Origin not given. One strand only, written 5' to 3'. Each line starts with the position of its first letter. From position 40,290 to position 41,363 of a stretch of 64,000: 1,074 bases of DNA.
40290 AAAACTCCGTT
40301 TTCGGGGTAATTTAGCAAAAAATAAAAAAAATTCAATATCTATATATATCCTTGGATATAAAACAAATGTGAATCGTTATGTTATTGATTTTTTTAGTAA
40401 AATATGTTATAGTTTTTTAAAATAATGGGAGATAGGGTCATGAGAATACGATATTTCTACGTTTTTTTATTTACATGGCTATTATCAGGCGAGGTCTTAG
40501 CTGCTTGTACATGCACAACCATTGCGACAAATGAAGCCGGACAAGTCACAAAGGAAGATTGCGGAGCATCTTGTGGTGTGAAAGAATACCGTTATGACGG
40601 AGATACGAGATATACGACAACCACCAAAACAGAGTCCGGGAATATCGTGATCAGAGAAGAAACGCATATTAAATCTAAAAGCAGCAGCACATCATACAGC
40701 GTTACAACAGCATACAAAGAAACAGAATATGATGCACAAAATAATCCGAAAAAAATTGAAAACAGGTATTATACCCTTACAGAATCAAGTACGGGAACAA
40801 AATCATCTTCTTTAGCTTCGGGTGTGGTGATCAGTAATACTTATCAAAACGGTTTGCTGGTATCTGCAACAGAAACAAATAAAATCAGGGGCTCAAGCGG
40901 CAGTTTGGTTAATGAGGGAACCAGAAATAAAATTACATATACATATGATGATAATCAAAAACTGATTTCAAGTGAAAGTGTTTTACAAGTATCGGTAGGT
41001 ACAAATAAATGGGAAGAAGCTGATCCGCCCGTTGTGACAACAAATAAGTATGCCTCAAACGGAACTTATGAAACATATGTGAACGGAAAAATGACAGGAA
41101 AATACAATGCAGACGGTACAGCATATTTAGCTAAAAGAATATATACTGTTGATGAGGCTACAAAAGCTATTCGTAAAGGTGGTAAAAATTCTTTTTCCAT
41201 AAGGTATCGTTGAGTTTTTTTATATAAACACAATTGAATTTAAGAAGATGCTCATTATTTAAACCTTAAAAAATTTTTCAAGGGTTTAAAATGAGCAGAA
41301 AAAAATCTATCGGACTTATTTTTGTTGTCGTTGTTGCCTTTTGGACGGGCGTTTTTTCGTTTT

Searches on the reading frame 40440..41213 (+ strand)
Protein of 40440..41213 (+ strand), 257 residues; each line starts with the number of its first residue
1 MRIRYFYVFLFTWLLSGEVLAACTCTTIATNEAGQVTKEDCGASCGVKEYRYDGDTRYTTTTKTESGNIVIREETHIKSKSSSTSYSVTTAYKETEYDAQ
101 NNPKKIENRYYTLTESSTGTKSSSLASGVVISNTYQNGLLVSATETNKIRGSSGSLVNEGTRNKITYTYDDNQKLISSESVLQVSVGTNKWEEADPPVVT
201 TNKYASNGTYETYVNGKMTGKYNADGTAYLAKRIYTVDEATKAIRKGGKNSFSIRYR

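Call 5: search_protein_families(library=pfam, proteins=[window:40440-41213:+], max_evalue=1)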
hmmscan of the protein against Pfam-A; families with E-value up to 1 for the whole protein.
window:40440-41213:+ (257 aa): 1 family
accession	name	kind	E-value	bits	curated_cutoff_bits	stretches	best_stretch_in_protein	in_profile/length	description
PF13115.11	YtkA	-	0.073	14.2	25.9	1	161-223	20-81/85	YtkA-like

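Call 6: search_protein_families(library=ncbifam, proteins=[window:40440-41213:+], max_evalue=1)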
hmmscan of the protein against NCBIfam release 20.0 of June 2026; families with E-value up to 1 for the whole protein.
window:40440-41213:+ (257 aa): 0 families

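Call 51: find_homologous_proteins(query=window:40440-41213:+)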
Query window:40440-41213:+ (257 aa): 3 proteins with E <= 0.001 among 1140 candidates.
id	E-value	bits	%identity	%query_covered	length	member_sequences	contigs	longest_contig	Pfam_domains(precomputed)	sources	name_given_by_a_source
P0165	7.9e-161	551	100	100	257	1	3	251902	-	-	-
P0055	5.9e-113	394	71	100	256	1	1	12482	-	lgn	-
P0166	1.2e-64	236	65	66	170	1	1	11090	-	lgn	-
